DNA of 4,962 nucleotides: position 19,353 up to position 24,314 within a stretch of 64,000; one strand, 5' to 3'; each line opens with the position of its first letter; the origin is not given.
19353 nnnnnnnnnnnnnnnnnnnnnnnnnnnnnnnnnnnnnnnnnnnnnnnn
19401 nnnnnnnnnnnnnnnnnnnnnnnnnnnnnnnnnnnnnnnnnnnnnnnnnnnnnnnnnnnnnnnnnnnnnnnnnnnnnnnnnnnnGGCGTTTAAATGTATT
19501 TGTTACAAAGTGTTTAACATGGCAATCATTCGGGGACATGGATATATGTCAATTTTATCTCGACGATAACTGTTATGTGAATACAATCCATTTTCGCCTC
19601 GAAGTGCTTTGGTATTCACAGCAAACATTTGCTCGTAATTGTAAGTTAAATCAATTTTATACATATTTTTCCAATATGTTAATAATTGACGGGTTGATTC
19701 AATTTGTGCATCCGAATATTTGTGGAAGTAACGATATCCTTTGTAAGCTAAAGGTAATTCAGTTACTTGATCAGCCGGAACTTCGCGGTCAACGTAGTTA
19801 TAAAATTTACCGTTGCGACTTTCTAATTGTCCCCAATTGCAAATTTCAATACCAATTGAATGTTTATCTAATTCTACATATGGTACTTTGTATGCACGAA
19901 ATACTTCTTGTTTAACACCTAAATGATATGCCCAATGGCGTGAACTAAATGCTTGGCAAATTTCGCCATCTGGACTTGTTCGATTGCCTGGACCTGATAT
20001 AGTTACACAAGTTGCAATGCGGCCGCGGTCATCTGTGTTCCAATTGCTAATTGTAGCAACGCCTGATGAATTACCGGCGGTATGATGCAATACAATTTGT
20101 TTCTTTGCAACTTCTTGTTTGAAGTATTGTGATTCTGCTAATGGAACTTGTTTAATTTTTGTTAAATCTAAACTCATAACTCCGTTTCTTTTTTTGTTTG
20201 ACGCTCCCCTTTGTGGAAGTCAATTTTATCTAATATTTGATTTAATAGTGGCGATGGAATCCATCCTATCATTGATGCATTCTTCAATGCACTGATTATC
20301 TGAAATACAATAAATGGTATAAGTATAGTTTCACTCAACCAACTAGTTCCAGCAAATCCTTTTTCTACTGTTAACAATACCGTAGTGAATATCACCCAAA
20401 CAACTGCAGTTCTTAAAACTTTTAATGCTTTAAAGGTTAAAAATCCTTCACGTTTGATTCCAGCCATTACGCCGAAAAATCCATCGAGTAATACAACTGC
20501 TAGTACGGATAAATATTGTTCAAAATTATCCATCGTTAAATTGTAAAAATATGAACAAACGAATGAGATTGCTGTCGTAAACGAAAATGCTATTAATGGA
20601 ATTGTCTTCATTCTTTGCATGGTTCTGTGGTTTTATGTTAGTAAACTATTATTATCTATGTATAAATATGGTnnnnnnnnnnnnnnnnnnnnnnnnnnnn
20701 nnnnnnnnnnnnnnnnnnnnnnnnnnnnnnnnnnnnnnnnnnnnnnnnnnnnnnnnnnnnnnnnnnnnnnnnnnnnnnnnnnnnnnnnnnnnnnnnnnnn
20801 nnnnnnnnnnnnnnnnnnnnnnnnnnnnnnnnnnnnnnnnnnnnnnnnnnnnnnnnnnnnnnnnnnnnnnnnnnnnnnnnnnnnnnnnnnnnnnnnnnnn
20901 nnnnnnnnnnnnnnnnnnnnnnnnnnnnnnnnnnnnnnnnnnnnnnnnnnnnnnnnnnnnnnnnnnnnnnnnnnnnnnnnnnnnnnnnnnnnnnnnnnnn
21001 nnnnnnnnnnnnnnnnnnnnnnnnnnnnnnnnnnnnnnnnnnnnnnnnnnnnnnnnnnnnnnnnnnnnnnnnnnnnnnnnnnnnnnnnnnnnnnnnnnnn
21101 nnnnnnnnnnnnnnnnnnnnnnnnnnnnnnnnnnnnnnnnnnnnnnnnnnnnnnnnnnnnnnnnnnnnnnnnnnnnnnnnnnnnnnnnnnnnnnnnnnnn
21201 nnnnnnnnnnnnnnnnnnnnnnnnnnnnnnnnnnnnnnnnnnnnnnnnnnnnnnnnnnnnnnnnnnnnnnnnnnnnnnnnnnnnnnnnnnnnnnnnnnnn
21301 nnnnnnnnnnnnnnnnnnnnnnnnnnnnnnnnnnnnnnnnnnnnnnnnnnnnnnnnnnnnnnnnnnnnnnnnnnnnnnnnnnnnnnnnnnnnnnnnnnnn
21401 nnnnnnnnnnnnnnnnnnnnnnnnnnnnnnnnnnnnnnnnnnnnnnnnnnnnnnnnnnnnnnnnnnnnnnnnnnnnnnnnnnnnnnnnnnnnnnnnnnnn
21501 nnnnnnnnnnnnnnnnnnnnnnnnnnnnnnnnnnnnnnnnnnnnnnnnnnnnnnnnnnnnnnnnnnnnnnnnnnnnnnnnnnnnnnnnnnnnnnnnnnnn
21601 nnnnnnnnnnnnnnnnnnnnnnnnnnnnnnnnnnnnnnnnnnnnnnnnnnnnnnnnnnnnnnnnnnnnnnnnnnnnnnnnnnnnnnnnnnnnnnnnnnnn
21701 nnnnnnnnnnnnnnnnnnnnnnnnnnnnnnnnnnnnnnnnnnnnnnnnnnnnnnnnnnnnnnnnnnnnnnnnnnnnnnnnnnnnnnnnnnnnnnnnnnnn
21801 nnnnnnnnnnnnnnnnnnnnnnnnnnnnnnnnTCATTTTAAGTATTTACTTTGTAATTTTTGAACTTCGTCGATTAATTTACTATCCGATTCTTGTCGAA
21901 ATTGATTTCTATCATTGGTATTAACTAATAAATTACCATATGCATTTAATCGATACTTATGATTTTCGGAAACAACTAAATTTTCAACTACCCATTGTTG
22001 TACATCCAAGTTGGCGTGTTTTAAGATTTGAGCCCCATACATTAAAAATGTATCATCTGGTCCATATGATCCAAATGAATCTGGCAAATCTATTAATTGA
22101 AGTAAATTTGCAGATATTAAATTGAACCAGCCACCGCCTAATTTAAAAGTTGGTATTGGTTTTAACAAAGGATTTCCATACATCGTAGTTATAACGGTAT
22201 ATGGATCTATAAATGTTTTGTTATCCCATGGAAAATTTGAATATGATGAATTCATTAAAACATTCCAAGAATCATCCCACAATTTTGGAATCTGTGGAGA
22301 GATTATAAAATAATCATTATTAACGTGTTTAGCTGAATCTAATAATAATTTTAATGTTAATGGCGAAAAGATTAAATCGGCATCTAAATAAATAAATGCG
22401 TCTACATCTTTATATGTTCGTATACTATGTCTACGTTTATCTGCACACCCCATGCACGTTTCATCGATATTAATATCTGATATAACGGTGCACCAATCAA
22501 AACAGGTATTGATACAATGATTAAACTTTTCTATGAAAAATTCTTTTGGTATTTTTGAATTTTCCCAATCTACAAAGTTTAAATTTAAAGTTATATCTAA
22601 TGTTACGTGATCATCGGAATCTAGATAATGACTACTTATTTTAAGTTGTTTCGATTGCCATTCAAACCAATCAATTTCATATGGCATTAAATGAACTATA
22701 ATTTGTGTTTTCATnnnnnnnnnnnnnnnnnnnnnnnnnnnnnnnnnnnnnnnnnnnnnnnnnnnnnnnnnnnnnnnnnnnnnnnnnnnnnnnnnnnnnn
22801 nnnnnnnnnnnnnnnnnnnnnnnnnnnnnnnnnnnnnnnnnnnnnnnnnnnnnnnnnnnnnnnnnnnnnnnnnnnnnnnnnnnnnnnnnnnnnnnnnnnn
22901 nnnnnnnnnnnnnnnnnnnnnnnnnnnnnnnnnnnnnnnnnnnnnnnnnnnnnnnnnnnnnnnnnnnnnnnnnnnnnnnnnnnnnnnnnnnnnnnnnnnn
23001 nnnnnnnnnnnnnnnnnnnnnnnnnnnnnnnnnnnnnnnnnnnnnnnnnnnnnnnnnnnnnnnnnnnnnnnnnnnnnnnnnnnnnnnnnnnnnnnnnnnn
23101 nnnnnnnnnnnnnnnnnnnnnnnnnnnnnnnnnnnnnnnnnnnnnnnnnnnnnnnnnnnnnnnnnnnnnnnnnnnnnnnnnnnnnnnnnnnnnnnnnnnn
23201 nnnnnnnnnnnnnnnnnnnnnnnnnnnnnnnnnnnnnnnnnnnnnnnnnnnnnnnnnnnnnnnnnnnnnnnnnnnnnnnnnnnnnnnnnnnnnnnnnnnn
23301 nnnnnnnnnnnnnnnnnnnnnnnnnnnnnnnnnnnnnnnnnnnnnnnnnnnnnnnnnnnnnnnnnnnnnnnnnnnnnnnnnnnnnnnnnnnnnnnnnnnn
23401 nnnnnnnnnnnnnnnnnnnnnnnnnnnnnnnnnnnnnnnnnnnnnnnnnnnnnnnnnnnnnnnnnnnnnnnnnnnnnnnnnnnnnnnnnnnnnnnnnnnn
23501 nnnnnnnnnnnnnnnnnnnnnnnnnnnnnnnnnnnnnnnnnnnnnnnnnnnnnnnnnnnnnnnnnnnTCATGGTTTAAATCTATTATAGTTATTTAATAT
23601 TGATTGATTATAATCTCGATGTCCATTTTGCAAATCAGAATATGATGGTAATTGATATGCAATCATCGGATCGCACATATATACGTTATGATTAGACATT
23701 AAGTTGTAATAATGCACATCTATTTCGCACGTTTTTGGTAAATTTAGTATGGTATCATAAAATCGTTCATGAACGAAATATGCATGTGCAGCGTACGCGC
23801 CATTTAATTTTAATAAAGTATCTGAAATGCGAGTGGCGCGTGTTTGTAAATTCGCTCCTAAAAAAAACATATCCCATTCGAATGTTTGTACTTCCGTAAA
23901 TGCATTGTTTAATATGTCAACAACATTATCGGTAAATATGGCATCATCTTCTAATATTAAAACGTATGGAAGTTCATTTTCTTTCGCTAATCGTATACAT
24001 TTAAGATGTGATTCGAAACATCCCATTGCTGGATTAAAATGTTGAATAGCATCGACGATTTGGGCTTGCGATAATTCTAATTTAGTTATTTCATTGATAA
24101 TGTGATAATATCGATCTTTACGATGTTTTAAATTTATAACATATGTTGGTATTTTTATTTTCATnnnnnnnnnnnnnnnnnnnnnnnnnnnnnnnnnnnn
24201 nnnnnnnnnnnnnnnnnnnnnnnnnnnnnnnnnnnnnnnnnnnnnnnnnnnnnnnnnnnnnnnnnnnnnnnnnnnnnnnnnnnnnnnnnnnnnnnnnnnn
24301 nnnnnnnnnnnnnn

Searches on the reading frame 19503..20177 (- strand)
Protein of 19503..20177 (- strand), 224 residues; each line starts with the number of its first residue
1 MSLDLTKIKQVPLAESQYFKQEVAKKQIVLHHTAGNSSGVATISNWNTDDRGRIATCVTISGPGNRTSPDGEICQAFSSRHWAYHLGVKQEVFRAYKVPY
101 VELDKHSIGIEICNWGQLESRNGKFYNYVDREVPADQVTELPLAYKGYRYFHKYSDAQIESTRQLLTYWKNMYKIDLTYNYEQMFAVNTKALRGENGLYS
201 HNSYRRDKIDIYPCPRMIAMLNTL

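Call 6: search_protein_families(library=phrogs, proteins=[window:19503-20177:-], max_evalue=0.001)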
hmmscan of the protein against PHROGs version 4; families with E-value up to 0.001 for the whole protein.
window:19503-20177:- (224 aa): 3 families
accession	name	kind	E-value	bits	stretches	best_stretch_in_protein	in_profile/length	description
phrog_1794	-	lysis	4.2e-09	37.3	1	15-176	43-163/336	amidase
phrog_9611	-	lysis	6.9e-06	26.8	1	8-117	3-105/246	endolysin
phrog_2338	-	lysis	0.0008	19.9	0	14-115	17-100/346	endolysin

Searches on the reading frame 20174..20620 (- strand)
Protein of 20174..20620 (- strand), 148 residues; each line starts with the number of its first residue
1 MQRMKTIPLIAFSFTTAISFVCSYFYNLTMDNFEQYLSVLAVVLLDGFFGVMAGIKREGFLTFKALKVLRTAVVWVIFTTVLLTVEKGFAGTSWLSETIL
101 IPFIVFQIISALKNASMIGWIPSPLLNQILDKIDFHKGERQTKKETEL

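Call 7: search_protein_families(library=phrogs, proteins=[window:20174-20620:-], max_evalue=0.001)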
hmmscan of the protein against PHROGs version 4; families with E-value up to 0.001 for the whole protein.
window:20174-20620:- (148 aa): 1 family
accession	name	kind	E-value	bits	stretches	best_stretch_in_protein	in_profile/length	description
phrog_199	-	lysis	7.9e-06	25.8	1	19-145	12-139/545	holin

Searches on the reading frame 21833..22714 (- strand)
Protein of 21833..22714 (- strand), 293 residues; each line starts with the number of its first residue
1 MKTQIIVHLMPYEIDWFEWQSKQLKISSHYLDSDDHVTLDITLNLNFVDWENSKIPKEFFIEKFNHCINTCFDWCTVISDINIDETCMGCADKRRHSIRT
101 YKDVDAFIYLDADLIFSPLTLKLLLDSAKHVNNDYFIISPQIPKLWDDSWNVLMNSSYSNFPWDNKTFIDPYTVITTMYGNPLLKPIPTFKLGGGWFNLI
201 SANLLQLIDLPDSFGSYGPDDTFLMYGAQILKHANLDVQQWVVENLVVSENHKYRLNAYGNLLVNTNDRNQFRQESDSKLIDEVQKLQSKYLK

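Call 3: search_protein_families(library=pfam, proteins=[window:21833-22714:-], max_evalue=0.01)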
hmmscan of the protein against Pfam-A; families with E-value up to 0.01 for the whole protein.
window:21833-22714:- (293 aa): 0 families

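Call 9: search_protein_families(library=phrogs, proteins=[window:21833-22714:-], max_evalue=0.01)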
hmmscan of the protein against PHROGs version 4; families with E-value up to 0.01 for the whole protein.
window:21833-22714:- (293 aa): 1 family
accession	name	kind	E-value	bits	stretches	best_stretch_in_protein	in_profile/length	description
phrog_10782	-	unknown function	0.0029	18.8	1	229-281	12-65/88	-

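Call 37: search_protein_families(library=ncbifam, proteins=[window:21833-22714:-], max_evalue=0.01)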
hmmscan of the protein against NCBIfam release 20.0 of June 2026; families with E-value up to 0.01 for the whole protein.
window:21833-22714:- (293 aa): 0 families

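Call 62: find_homologous_proteins(query=window:21833-22714:-, max_evalue=0.001)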
Query window:21833-22714:- (293 aa): 263 proteins with E <= 0.001 among 765 candidates; the best 120 are listed.
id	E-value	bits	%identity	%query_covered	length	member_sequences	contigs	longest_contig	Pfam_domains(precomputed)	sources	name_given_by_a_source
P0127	2.5e-175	600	87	100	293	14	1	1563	-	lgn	-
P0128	8.1e-170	582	85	100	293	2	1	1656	-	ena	-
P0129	4.4e-164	563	81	99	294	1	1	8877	-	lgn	-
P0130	5.7e-164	563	82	100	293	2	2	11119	-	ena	-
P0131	4.1e-163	560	81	99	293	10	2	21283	-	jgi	-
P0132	9.5e-163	559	81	100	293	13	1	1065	-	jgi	jgi:hypothetical protein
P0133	1.3e-134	466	100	70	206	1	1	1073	-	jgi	jgi:hypothetical protein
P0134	1.5e-132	460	68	99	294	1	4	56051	-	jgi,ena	-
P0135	2.4e-127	443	68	96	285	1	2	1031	-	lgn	-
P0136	5.1e-126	438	66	99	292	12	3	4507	-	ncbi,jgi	jgi:hypothetical protein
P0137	3.0e-124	432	65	99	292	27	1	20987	-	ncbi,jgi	jgi:hypothetical protein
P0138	4.8e-124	432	64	99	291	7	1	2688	-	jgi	jgi:hypothetical protein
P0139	4.9e-123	428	66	99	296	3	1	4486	-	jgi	-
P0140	1.1e-119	417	62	100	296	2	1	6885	-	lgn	-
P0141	9.2e-118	411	60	99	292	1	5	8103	-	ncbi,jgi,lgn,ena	jgi:hypothetical protein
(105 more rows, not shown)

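Call 74: predict_structure(alignment_id=A3)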
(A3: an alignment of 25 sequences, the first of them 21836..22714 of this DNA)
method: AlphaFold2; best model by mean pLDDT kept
length: 293 residues; sequences in the alignment: 25
mean_pLDDT: 93.2   pTM: 0.91
mean pLDDT of the five models: 93.2, 93.1, 92.8, 91.3, 91.0
residues with pLDDT >= 90: 245; 70-90: 43; 50-70: 5; < 50: 0
segments of 3 or more residues with pLDDT < 50: none
pLDDT, mean of each block of 10 residues (from residue 1): 96 93 97 96 96 97 98 98 94 96 96 92 97 96 86 91 76 92 95 88 97 93 96 97 95 75 91 93 97 88
secondary structure, 60 per line:
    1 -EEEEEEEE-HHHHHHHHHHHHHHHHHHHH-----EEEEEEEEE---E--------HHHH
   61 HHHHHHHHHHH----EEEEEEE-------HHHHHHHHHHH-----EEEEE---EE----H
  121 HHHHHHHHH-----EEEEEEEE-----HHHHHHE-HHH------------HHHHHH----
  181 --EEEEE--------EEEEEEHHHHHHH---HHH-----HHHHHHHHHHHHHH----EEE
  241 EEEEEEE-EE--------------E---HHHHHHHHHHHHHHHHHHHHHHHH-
elements in order: E2-9 H11-30 E36-44 H57-71 E76-82 H90-100 E106-110 H120-129 E135-142 H148-153 H171-176 E183-187 E196-201 H202-208 H220-233 E238-247 H269-292

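Call 76: fold_search(model_id=the predicted structure, library=pdb)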
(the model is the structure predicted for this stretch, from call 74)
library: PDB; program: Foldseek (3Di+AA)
matches with E <= 10: 1349; with E <= 0.001: 223
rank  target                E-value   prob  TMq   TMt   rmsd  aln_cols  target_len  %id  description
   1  7sp9_A                4.1e-07  1.00  0.48  0.30   8.0       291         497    8  Chlorella virus Hyaluronan Synthase in the GlcNAc-primed channel-closed state (released 2022-04-06)
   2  8ui6_A                4.4e-07  1.00  0.44  0.27   8.7       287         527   12  X-ray crystal structure of Toxoplasma gondii GalNAc-T3 in complex with UDP-GalNAc, Mn2+, and Muc5AC-3,13 (released 2024-05-15)
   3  2y4j_B                4.6e-07  1.00  0.44  0.36   8.6       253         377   10  MANNOSYLGLYCERATE SYNTHASE IN COMPLEX WITH LACTATE (released 2011-02-02)
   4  8ujf_A                4.6e-07  1.00  0.47  0.29   8.8       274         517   12  X-ray crystal structure of Toxoplasma gondii GalNAc-T3 in complex with UDP-GalNAc, Mn2+, and Muc5AC-3,13 (released 2024-05-15)
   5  8uje                  5.3e-07  1.00  0.47  0.29   7.7       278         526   12  X-ray crystal structure of Toxoplasma gondii GalNAc-T3 in complex with UDP-GalNAc, Mn2+, and Muc5AC-3,13 (released 2024-05-15)
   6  9h6k_A                6.3e-07  1.00  0.45  0.31   8.1       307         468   11  Human B4GALNT1 in Complex with UDP-GalNac (released 2025-07-16)
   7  6h4f_E                7.2e-07  1.00  0.43  0.40  10.5       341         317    9  TarP-3RboP (released 2018-09-26)
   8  6h4f_B                9.2e-07  1.00  0.49  0.46   7.4       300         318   10  TarP-3RboP (released 2018-09-26)
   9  7sp7_A                9.2e-07  1.00  0.47  0.29   9.3       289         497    9  Chlorella virus hyaluronan synthase inhibited by UDP (released 2022-04-06)
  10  6h4f_C                1.1e-06  1.00  0.49  0.46   6.9       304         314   10  TarP-3RboP (released 2018-09-26)
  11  7sp8_A                1.1e-06  1.00  0.47  0.29   7.7       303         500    8  Chlorella virus Hyaluronan Synthase bound to UDP-GlcNAc (released 2022-04-06)
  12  6h4f_A                1.2e-06  1.00  0.49  0.46   7.1       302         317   10  TarP-3RboP (released 2018-09-26)
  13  9o4g_A                1.3e-06  1.00  0.46  0.22   7.7       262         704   14  Cryo-EM structure of the CHSY3-CHPF1 chondroitin synthase heterodimer (released 2026-03-04)
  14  6yv7_B                1.4e-06  1.00  0.52  0.45   6.4       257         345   12  Mannosyltransferase PcManGT from Pyrobaculum calidifontis (released 2020-07-22)
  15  6h4f_I                1.4e-06  1.00  0.48  0.45   7.2       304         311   10  TarP-3RboP (released 2018-09-26)
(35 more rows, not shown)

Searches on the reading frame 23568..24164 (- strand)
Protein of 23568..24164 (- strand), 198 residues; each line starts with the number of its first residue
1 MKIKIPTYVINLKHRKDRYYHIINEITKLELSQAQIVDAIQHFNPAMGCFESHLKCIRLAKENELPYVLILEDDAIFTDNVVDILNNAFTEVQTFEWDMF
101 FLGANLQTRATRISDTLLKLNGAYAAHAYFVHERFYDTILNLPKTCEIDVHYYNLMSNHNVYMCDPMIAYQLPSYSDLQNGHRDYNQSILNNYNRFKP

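Call 3: search_protein_families(library=pfam, proteins=[window:23568-24164:-], max_evalue=0.01)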
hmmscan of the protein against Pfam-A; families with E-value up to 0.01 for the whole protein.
window:23568-24164:- (198 aa): 1 family
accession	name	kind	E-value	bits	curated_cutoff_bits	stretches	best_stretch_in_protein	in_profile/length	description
PF01755.23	Glyco_transf_25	-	8.5e-16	58.8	24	2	47-120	68-139/199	Glycosyltransferase family 25 (LPS biosynthesis protein)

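Call 9: search_protein_families(library=phrogs, proteins=[window:23568-24164:-], max_evalue=0.01)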
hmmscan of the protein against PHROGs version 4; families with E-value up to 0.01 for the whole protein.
window:23568-24164:- (198 aa): 3 families
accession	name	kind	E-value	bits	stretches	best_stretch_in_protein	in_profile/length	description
phrog_24091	-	unknown function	1.5e-09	38.9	1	5-137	8-142/238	-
phrog_2835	-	moron, auxiliary metabolic gene and host takeover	5.5e-07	30.2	1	46-103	76-135/280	glucosyltransferase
phrog_854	-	moron, auxiliary metabolic gene and host takeover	4.5e-06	27.6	1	35-92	24-81/211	glucosyltransferase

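Call 37: search_protein_families(library=ncbifam, proteins=[window:23568-24164:-], max_evalue=0.01)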
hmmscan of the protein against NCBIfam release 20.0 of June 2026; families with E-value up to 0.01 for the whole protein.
window:23568-24164:- (198 aa): 0 families
